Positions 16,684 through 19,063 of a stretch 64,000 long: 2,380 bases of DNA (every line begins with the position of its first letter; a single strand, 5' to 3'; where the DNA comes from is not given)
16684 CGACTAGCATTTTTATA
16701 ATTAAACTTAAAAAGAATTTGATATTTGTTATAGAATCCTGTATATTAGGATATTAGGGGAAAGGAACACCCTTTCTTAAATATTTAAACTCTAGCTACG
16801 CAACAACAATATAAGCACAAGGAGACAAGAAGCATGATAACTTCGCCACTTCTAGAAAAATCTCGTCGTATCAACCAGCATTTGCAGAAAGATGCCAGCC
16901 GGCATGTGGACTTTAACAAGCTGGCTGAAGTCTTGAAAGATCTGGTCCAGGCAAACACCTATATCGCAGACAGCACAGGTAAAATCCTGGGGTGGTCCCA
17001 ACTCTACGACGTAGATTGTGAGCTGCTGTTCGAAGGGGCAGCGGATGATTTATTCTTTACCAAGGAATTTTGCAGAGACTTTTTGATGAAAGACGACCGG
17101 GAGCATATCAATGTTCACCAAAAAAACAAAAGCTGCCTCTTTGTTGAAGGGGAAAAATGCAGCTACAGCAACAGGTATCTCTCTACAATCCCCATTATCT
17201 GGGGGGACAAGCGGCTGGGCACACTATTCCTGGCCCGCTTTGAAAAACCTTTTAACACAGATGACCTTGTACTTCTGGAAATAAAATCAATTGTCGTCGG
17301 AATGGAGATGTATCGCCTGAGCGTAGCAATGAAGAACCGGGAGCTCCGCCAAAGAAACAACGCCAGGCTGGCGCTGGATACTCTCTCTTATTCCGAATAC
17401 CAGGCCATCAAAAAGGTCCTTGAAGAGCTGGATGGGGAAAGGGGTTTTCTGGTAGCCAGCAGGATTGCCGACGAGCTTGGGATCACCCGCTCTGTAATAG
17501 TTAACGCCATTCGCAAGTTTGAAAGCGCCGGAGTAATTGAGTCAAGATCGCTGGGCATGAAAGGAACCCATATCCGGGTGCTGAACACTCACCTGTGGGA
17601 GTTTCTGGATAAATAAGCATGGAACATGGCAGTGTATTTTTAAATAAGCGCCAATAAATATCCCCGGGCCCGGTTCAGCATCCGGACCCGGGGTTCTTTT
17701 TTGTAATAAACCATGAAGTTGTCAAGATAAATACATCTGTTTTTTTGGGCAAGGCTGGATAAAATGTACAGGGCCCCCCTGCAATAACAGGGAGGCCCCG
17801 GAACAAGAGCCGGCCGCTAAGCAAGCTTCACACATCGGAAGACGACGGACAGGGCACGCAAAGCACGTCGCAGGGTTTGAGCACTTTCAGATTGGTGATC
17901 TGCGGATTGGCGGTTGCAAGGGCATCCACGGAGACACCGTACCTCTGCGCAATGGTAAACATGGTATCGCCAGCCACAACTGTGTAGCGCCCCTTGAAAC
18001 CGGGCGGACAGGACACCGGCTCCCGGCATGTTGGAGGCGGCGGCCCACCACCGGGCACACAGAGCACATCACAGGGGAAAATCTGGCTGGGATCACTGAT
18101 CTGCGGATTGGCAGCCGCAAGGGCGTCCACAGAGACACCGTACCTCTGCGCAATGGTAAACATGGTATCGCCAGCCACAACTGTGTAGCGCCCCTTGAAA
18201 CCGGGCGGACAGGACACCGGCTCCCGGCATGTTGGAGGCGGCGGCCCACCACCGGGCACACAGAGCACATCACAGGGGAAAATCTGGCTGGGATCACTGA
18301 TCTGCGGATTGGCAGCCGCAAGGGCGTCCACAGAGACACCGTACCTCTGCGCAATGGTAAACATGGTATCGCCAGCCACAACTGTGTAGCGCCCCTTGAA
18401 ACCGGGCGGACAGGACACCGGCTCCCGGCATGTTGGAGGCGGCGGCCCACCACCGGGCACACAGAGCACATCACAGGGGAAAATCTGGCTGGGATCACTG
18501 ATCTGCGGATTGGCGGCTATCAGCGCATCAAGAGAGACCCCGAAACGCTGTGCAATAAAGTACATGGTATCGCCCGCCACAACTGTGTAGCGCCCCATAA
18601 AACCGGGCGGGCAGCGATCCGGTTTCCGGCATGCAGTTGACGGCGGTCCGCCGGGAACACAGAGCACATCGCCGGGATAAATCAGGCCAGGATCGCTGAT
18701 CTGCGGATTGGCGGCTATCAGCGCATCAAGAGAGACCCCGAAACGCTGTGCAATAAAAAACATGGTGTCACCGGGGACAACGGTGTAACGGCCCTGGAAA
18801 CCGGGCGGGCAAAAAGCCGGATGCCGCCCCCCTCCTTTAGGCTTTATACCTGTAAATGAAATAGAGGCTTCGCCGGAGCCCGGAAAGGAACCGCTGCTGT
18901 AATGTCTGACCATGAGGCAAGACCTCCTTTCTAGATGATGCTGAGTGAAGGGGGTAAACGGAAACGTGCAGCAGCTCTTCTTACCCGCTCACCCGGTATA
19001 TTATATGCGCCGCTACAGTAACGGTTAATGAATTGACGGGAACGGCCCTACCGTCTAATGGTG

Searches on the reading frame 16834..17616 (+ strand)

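Call 61: search_protein_families(library=pfam, proteins=[window:16834-17616:+], max_evalue=0.0001)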
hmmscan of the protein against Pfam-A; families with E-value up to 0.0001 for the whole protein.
window:16834-17616:+ (260 aa): 3 families
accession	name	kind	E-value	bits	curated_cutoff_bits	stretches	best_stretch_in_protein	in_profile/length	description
PF06018.20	CodY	-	2.2e-38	132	29.5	1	6-183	2-177/177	CodY GAF-like domain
PF08222.17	HTH_CodY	-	6.7e-27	93.3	27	1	203-258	2-57/61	CodY helix-turn-helix domain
PF08279.18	HTH_11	-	2e-05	24.8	25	1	193-237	3-48/55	HTH domain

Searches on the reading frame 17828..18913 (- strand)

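Call 61: search_protein_families(library=pfam, proteins=[window:17828-18913:-], max_evalue=0.0001)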
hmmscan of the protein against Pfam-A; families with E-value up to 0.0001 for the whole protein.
window:17828-18913:- (361 aa): 10 families
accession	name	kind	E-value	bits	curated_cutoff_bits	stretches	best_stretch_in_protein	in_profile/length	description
PF01476.26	LysM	-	3.5e-79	261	20.9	5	43-87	1-43/43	LysM domain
PF23473.1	LysM3_LYK4_5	-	5.3e-30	103.7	29.3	1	109-153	5-47/48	LYK4/5 LysM3 domain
PF23446.1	LysM1_NFP_LYK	-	2e-12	48.2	36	0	183-220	17-54/60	NFP/LYK LysM1 domain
PF13613.12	HTH_Tnp_4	-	9.7e-08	31.9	27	0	48-61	19-32/53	Helix-turn-helix of DDE superfamily endonuclease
PF05489.18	Phage_tail_X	-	1.6e-06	28.1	22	0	129-147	27-45/60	Phage Tail Protein X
PF23577.1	LysM_RLK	-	1e-05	25.9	27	0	314-339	7-32/44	LysM domain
PF06114.19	Peptidase_M78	-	1.7e-05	25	22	0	180-199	105-119/123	IrrE N-terminal-like domain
PF12844.13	HTH_19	-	1.8e-05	25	30.2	0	115-133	42-60/64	Helix-turn-helix domain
PF23462.1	LysM3_NFP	-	4.5e-05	24.3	28.1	0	47-70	9-32/48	NFP LysM3 domain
PF20589.3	DUF6790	-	5.7e-05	23.5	27.1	0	307-352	96-141/158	Family of unknown function (DUF6790)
